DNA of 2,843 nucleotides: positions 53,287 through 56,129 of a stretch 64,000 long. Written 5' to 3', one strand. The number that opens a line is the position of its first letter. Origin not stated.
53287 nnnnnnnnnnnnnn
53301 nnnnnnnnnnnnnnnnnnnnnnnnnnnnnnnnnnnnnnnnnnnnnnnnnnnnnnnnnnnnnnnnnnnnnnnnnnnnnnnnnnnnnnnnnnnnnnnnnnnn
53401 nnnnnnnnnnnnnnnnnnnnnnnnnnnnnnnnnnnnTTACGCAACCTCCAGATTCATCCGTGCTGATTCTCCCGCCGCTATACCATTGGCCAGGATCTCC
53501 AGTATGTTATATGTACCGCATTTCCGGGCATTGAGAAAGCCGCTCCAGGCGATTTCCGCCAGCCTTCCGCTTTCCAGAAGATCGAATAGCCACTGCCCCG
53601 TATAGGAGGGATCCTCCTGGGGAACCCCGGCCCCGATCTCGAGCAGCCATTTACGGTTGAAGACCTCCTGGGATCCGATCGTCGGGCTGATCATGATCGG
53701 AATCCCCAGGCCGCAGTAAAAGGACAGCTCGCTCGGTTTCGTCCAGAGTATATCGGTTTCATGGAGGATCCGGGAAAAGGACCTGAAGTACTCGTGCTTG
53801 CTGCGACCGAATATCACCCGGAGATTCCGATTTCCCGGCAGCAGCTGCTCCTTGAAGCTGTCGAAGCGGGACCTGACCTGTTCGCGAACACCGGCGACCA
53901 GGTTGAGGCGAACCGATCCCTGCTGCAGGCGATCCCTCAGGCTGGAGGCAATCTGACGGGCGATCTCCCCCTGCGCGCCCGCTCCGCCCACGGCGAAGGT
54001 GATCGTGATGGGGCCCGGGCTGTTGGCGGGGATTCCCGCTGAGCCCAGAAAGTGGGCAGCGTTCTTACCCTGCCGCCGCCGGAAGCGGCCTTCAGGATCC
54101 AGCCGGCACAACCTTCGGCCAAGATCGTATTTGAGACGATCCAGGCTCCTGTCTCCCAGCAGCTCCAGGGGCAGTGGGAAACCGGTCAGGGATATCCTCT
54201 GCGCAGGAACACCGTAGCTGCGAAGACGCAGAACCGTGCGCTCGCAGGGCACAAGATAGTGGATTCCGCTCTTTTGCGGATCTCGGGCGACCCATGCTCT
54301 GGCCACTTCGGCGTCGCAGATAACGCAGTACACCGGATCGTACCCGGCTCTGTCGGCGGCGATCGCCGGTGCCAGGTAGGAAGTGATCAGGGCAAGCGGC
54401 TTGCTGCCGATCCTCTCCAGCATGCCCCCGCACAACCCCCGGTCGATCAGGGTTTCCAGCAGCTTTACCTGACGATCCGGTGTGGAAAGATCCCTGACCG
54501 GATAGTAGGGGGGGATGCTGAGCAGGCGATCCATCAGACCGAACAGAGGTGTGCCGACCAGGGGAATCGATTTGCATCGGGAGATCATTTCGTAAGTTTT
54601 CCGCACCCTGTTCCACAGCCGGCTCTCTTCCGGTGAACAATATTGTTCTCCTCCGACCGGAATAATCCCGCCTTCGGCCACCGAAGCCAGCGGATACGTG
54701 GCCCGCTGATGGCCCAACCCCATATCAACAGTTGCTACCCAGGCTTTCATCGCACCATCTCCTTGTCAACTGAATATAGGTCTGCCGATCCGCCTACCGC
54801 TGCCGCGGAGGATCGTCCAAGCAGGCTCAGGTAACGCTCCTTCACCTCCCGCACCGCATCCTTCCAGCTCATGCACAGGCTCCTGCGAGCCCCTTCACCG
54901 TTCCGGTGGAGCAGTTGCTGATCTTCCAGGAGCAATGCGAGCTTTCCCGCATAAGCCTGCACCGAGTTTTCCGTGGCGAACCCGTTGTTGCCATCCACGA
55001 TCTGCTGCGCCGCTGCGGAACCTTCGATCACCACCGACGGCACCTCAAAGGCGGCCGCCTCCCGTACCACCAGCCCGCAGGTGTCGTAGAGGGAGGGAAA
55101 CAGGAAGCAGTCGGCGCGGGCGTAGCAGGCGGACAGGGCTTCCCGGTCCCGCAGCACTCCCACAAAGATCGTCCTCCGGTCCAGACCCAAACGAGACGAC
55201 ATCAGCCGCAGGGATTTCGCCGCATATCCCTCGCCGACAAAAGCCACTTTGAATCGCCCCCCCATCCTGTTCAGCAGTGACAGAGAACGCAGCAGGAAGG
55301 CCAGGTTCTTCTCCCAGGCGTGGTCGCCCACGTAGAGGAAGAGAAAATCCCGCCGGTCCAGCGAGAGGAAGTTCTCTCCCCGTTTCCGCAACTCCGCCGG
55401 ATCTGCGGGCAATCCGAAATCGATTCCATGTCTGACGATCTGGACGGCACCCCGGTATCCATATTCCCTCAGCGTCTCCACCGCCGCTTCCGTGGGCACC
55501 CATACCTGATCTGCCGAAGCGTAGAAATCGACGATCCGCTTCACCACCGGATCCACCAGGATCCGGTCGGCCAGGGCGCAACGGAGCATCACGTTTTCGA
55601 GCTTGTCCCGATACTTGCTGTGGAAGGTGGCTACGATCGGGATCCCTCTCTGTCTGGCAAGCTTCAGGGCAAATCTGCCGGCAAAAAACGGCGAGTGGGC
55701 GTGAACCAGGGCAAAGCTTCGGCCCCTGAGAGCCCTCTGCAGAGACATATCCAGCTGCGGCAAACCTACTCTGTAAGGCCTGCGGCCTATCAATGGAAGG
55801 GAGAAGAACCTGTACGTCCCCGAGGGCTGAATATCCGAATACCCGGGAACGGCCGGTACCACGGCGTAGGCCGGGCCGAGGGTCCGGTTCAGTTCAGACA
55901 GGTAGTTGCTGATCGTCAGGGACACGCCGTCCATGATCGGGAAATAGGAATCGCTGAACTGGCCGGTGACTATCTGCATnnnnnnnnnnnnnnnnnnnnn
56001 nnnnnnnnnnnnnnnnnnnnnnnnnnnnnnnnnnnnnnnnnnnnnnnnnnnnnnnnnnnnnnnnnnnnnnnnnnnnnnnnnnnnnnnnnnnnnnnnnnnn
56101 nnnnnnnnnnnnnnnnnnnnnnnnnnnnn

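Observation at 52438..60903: Self-contained sigma54 regulon: kinase/activator pair between two outward-facing sigma54 promoters with matching enhancer sites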

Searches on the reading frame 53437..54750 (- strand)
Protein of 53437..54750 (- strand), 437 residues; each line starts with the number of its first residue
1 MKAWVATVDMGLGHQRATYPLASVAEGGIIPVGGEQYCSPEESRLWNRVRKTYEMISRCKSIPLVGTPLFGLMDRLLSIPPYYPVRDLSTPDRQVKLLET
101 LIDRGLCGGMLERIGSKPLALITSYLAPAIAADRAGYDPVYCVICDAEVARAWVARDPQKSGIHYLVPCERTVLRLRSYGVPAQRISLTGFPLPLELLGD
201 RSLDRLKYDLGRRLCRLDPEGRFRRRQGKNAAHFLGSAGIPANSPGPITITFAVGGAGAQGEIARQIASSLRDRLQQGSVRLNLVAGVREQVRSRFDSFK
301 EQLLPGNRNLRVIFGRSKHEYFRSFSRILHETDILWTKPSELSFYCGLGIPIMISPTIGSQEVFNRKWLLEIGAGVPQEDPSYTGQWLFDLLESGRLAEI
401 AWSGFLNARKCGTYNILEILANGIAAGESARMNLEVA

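Call 4: search_protein_families(library=pfam, proteins=[window:53437-54750:-])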
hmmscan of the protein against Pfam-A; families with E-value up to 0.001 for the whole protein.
window:53437-54750:- (437 aa): 1 family
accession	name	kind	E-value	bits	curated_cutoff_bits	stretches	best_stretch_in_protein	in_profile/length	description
PF22053.2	DUF6938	-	4.1e-11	43.4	27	1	298-414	109-225/236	Domain of unknown function (DUF6938)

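Call 10: search_protein_families(library=ncbifam, proteins=[window:53437-54750:-], max_evalue=0.01)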
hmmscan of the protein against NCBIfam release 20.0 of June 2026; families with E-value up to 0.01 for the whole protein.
window:53437-54750:- (437 aa): 1 family
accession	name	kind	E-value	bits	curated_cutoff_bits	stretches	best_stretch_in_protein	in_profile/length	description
NF010135.0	PRK13609.1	equivalog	0.0002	20.4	500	0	138-193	128-179/388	diglucosyl diacylglycerol synthase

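Call 33: search_protein_families(library=pfam, proteins=[window:53437-54750:-], max_evalue=10)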
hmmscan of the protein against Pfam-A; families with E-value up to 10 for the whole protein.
window:53437-54750:- (437 aa): 1 family
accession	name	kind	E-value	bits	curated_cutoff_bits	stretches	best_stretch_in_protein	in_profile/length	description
PF22053.2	DUF6938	-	4.1e-11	43.4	27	2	298-414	109-225/236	Domain of unknown function (DUF6938)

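Call 34: find_homologous_proteins(query=window:53437-54750:-, max_evalue=0.001)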
Query window:53437-54750:- (437 aa): 6487 proteins with E <= 0.001 among 8000 candidates; the best 120 are listed.
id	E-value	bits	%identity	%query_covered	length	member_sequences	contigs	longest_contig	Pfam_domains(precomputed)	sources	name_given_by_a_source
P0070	1.7e-275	932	93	100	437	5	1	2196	PF22053.3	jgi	-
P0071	5.1e-244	828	84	100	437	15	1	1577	PF22053.3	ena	-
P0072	7.6e-244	827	83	100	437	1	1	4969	PF22053.3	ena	-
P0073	1.1e-243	827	83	100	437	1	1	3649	PF22053.3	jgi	jgi:hypothetical protein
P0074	7.9e-243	824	84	100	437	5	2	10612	PF22053.3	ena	-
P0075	6.4e-242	821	84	100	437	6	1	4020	PF22053.3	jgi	jgi:hypothetical protein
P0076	1.1e-241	820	83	100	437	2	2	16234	PF22053.3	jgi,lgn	jgi:hypothetical protein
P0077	2.6e-241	819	83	100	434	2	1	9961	PF22053.3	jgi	-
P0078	1.6e-236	803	82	100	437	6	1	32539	PF22053.3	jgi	-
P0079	5.2e-235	798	81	100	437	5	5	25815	PF22053.3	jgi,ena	jgi:hypothetical protein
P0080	1.1e-231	787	78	100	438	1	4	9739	PF22053.3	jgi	jgi:hypothetical protein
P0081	2.9e-231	786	80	100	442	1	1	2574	PF22053.3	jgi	jgi:hypothetical protein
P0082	1.5e-228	777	78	100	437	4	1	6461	PF22053.3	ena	-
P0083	2.2e-228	776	78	100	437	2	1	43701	PF22053.3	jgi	jgi:hypothetical protein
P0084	3.1e-227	773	78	100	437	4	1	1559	PF22053.3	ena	-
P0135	2.9e-173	595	61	98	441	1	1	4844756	PF22053.3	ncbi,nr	ncbi:MAG: hypothetical protein JSV89_20255 [Spirochaetaceae bacterium]|nr:MAG: hypothetical protein 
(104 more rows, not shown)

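Call 36: find_encoding_contigs(protein=P0135, flank=6000, max_places=1)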
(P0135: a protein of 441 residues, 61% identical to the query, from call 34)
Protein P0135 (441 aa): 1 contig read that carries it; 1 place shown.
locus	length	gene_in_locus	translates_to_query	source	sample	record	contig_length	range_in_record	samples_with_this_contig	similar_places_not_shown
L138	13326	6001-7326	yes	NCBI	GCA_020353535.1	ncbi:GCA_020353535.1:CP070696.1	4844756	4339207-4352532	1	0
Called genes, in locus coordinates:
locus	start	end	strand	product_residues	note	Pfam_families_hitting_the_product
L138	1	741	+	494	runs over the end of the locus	PF04715:, PF00425:Chorismate_bind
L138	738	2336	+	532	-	PF00117:GATase, PF07722:Peptidase_C26 (weak), PF02885:Glycos_trans_3N, PF00591:Glycos_transf_3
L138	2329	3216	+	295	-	PF00218:IGPS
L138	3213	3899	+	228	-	PF00697:PRAI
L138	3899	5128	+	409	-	PF00291:PALP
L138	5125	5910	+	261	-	PF00290:Trp_syntA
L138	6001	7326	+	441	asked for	PF22053:DUF6938 (weak)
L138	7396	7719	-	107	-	PF02452:PemK_toxin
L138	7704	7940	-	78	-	-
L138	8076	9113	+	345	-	PF00248:Aldo_ket_red, PF13183:Fer4_8 (weak), PF13187:Fer4_9 (weak), PF13534:Fer4_17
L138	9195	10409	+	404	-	PF17785:PUA_3, PF10672:Methyltrans_SAM, PF03602:Cons_hypoth95 (weak)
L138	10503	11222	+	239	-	PF01904:DUF72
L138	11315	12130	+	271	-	PF00005:ABC_tran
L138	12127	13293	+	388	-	PF01156:IU_nuc_hydro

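Call 37: search_solved_structures(query=A5, max_evalue=10, show_alignments=2)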
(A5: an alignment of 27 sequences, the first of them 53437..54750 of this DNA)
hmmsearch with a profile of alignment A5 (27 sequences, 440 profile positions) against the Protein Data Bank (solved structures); distinct sequences matched with E-value up to 10: 1.
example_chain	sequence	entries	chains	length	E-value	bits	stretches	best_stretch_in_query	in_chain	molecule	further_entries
9wde_A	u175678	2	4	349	0.037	16.1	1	326-386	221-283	Processive diacylglycerol beta-glucosyltransferase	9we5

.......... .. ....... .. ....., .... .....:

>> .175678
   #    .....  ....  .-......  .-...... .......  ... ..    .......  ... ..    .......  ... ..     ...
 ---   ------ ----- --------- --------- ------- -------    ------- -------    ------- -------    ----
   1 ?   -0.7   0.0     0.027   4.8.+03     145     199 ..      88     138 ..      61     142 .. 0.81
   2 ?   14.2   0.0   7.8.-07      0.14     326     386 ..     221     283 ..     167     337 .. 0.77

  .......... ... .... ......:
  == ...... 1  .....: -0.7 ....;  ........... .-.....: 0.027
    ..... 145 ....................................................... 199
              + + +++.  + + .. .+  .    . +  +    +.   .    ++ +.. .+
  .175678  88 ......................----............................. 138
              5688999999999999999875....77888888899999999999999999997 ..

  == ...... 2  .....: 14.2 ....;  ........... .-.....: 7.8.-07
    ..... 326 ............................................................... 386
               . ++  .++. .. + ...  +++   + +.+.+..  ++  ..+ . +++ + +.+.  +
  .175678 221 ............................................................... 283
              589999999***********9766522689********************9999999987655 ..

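Call 49: predict_structure(alignment_id=A5)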
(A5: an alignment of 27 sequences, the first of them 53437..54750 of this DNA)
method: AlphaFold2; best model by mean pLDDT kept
length: 437 residues; sequences in the alignment: 27
mean_pLDDT: 82.0   pTM: 0.84
mean pLDDT of the five models: 82.0, 81.6, 81.4, 79.0, 76.3
residues with pLDDT >= 90: 177; 70-90: 177; 50-70: 64; < 50: 19
segments of 3 or more residues with pLDDT < 50: 60-66, 427-437
pLDDT, mean of each block of 10 residues (from residue 1): 88 82 91 79 82 59 50 61 76 86 93 93 94 95 87 92 91 90 90 82 84 85 68 54 76 76 92 96 92 92 94 91 91 89 72 81 82 90 95 91 83 78 52 29
secondary structure, 60 per line:
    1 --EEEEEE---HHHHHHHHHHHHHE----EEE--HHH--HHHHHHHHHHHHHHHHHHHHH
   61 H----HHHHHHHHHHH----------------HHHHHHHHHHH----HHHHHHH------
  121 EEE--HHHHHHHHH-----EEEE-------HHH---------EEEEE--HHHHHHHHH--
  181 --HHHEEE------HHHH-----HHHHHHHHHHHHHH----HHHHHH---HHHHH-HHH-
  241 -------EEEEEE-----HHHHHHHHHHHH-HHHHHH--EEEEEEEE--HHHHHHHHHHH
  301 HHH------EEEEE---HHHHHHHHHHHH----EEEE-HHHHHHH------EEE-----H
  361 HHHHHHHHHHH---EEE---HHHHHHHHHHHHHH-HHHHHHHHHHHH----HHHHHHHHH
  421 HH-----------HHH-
elements in order: E3-8 H12-24 E30-32 H40-61 H66-76 H93-103 H108-114 E121-123 H126-134 E140-143 E163-167 H170-178 E186-188 H195-198 H204-217 H222-227 H231-235 E248-253 H259-270 H272-277 E280-287 H290-303 E310-314 H318-329 E334-337 H339-345 E352-354 H360-371 E375-377 H381-394 H396-407 H412-422

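Call 52: fold_search(model_id=the predicted structure, library=pdb)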
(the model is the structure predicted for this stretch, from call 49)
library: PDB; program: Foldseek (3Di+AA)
matches with E <= 10: 1304; with E <= 0.001: 144
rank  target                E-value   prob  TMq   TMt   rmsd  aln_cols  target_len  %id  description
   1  4wyi                  3.2e-08  1.00  0.48  0.61   7.2       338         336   15  The crystal structure of Arabidopsis thaliana galactolipid synthase, MGD1 (apo-form) (released 2016-02-17)
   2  7vz6_H                1.6e-07  1.00  0.51  0.58  10.8       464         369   14  The crystal structure of Non-hydrolyzing UDPGlcNAc 2-epimerase in complex with UDP-glucose (released 2022-11-16)
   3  5enz_B                1.7e-07  1.00  0.48  0.55  11.2       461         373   10  S. aureus MnaA-UDP co-structure (released 2016-04-27)
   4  7vz6_F                2.3e-07  1.00  0.50  0.58  11.8       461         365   12  The crystal structure of Non-hydrolyzing UDPGlcNAc 2-epimerase in complex with UDP-glucose (released 2022-11-16)
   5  7vza_A                2.4e-07  1.00  0.51  0.59  12.0       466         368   14  The crystal structure of Non-hydrolyzing UDPGlcNAc 2-epimerase in complex with UDP (released 2022-11-16)
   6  7vza_F                2.8e-07  1.00  0.50  0.59  11.7       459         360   14  The crystal structure of Non-hydrolyzing UDPGlcNAc 2-epimerase in complex with UDP (released 2022-11-16)
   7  7vza_D                3.2e-07  1.00  0.50  0.59  11.6       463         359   13  The crystal structure of Non-hydrolyzing UDPGlcNAc 2-epimerase in complex with UDP (released 2022-11-16)
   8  7vza_C                3.9e-07  1.00  0.49  0.58  11.5       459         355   14  The crystal structure of Non-hydrolyzing UDPGlcNAc 2-epimerase in complex with UDP (released 2022-11-16)
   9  7vza_G                5.5e-07  1.00  0.49  0.58  11.8       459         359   14  The crystal structure of Non-hydrolyzing UDPGlcNAc 2-epimerase in complex with UDP (released 2022-11-16)
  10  7vza_H                6.1e-07  1.00  0.51  0.60  11.3       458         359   13  The crystal structure of Non-hydrolyzing UDPGlcNAc 2-epimerase in complex with UDP (released 2022-11-16)
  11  7vza_E                6.4e-07  1.00  0.50  0.59  11.1       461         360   14  The crystal structure of Non-hydrolyzing UDPGlcNAc 2-epimerase in complex with UDP (released 2022-11-16)
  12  7vza_B                8.0e-07  1.00  0.53  0.62  11.0       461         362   14  The crystal structure of Non-hydrolyzing UDPGlcNAc 2-epimerase in complex with UDP (released 2022-11-16)
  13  3c48_B                1.3e-06  1.00  0.31  0.33  16.2       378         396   13  Structure of the retaining glycosyltransferase MshA: The first step in mycothiol biosynthesis. Organism: Corynebacteri (released 2008-03-25)
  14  1f0k_A                2.4e-06  1.00  0.46  0.55   7.3       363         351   13  THE 1.9 ANGSTROM CRYSTAL STRUCTURE OF E. COLI MURG (released 2000-07-27)
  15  1f6d_B                2.6e-06  1.00  0.47  0.53  13.3       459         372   14  THE STRUCTURE OF UDP-N-ACETYLGLUCOSAMINE 2-EPIMERASE FROM E. COLI. (released 2000-12-13)
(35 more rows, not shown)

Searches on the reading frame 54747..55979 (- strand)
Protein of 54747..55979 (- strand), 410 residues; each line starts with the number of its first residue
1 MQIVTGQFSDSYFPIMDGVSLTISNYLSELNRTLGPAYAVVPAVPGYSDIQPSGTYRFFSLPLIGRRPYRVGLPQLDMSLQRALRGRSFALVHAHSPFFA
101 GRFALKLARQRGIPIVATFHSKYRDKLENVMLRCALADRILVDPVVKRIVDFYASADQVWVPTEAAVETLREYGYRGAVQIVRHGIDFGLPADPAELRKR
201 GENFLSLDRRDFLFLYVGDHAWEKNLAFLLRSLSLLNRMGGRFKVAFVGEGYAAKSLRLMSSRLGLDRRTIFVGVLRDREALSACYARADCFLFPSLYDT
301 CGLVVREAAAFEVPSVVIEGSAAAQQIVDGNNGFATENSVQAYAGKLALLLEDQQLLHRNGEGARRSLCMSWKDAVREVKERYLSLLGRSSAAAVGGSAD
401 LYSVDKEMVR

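Call 4: search_protein_families(library=pfam, proteins=[window:54747-55979:-])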
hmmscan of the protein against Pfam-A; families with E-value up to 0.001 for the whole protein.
window:54747-55979:- (410 aa): 5 families
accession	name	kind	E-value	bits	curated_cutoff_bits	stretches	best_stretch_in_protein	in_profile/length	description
PF00534.26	Glycos_transf_1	-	1.2e-26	93.8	26.4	1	208-366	12-171/172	Glycosyl transferases group 1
PF13692.12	Glyco_trans_1_4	-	1.2e-22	81.1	27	1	213-353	3-142/142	Glycosyl transferases group 1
PF13439.12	Glyco_transf_4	-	6e-18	65.9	28.5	1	23-187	8-167/170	Glycosyltransferase Family 4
PF13579.12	Glyco_trans_4_4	-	1.8e-12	48.3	29.7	1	44-178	25-150/158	Glycosyl transferase 4-like domain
PF20706.3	GT4-conflict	-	3.4e-05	23.4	26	1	277-355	270-359/385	Family 4 Glycosyltransferase in conflict systems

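Call 10: search_protein_families(library=ncbifam, proteins=[window:54747-55979:-], max_evalue=0.01)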
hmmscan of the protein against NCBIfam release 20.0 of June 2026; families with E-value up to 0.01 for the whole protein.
window:54747-55979:- (410 aa): 27 families (the best 25 are shown)
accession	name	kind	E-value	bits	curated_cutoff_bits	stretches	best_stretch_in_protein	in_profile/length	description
NF053787.1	GlcN_PG_synth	equivalog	1.6e-24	86.5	480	1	43-387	39-360/361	N-acetylglucosaminyl phosphatidylglycerol synthase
TIGR03449.1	mycothiol_MshA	equivalog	7.6e-18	64.6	462.5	1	86-385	100-402/406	D-inositol-3-phosphate glycosyltransferase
NF049988.1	MGlcDAGSynMgs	equivalog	1.4e-15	57.5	400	1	6-387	4-388/398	alpha-monoglucosyldiacylglycerol synthase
NF053513.1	Gtran_IagA_BgsA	equivalog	8.1e-15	54.6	460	1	87-361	42-306/333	LTA glycolipid anchor biosynthesis glycosyltransferase, IagA/BgsA family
NF041879.1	EPS_EpsH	equivalog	8.4e-11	41.2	800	1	216-392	242-422/431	exopolysaccharide biosynthesis glycosyltransferase EpsH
TIGR03999.1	thiol_BshA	equivalog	1.2e-10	40.9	273.7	1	244-376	231-363/375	N-acetyl-alpha-D-glucosaminyl L-malate synthase BshA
NF038295.1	EPS_HpsP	equivalog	1.7e-10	40.4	550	1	203-383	199-384/388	hormogonium polysaccharide biosynthesis glycosyltransferase HpsP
NF041876.1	EPS_EpsE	equivalog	2e-10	40.5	400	1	217-372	220-380/389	exopolysaccharide biosynthesis GT4 family glycosyltransferase EpsE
TIGR04063.1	stp3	hypoth_equivalog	1.1e-09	37.7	442.05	1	84-383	88-392/397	TIGR04063 family PEP-CTERM/XrtA system glycosyltransferase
TIGR04157.1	glyco_rSAM_CFB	subfamily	4.4e-09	35.8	400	1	179-337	195-349/406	TIGR04157 family glycosyltransferase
TIGR02149.1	glgA_Coryne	subfamily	5.7e-09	35.6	302.4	1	135-380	126-384/391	glycogen synthase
NF047684.1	TeichurnBiosyTuaC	equivalog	1e-08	34.5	550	1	89-356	109-357/391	teichuronic acid biosynthesis protein TuaC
TIGR03088.1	stp2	hypoth_equivalog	1.9e-08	33.8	409.05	1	209-374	192-361/374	TIGR03088 family PEP-CTERM/XrtA system glycosyltransferase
NF049987.1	DaglGlyslTfaseDgs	equivalog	1.1e-07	31.1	500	1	88-319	43-262/332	processive diacylglycerol alpha-glucosyltransferase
NF038229.1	Glyco4_Geo_Pelo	equivalog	5.2e-07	29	400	1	80-378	47-325/338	GPMC system family 4 glycosyltransferase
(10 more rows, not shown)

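Call 61: search_solved_structures(query=window:54747-55979:-, max_evalue=0.00001)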
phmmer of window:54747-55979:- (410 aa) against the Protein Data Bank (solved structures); distinct sequences matched with E-value up to 0.00001: 3.
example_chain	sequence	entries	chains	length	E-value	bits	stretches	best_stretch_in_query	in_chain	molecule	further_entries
3c4q_A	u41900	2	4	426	2.4e-08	36.7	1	178-384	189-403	Predicted glycosyltransferases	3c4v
3c48_A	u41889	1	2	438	2.7e-08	36.6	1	178-384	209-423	Predicted glycosyltransferases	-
5i45_A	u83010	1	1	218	1.5e-07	34.1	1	256-364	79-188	Glycosyl transferases group 1 family protein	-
